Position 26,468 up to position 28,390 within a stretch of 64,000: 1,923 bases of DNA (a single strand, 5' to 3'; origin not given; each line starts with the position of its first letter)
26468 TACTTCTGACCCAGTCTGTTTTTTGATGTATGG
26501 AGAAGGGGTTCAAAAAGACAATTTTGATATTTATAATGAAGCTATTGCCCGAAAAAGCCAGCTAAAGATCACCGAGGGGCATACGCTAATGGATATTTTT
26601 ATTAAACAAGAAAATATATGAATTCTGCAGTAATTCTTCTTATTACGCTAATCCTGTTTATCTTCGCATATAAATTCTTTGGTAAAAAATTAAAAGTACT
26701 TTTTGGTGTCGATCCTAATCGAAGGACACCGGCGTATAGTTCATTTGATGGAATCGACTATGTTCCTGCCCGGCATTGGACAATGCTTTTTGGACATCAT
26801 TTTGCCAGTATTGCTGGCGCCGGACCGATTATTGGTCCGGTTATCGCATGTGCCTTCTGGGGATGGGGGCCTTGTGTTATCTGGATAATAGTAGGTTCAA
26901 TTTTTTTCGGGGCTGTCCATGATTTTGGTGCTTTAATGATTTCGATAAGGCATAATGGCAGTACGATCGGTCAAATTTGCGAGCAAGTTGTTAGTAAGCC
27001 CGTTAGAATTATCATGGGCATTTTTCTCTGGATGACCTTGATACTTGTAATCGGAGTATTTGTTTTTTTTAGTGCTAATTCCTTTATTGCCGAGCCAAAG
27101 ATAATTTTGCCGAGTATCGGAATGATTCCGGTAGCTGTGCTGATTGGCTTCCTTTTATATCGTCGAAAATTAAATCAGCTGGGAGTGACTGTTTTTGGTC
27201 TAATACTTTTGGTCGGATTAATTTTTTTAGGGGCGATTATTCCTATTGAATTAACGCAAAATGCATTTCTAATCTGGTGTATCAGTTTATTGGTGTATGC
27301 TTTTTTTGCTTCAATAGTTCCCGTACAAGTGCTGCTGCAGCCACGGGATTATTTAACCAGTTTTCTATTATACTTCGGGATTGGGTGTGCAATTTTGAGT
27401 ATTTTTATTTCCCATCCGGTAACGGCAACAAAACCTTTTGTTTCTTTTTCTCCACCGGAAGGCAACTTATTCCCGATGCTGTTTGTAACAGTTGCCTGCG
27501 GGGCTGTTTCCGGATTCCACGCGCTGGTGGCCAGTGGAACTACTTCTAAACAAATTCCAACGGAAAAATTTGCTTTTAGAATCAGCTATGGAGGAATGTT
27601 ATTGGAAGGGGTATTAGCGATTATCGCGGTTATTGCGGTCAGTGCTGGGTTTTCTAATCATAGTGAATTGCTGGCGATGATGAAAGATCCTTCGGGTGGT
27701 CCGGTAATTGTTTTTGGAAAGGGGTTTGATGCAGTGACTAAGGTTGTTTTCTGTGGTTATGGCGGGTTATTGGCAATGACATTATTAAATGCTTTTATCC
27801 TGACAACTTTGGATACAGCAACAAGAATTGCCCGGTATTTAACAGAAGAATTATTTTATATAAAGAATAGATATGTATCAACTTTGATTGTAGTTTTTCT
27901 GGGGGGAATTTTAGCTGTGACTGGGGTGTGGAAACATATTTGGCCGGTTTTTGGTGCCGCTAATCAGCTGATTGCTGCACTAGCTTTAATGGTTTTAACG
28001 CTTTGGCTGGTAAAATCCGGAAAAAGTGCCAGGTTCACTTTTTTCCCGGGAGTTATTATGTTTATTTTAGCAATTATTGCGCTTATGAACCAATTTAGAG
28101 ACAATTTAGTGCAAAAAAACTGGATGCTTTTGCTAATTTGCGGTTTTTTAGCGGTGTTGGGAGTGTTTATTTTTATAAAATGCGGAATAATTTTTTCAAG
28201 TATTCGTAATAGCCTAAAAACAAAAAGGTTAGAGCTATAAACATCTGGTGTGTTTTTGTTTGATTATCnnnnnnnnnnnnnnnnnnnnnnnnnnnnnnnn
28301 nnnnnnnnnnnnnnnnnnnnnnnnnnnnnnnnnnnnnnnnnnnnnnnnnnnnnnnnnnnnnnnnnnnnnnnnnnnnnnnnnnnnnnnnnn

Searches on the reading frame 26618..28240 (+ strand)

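Call 9: search_protein_families(library=pfam, proteins=[window:26618-28240:+], max_evalue=0.001)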
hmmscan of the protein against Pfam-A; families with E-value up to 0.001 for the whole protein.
window:26618-28240:+ (540 aa): 1 family
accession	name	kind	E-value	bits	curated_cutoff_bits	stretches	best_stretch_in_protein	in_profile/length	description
PF02554.20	CstA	-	8e-125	418.1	27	2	2-342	1-352/560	Carbon starvation protein CstA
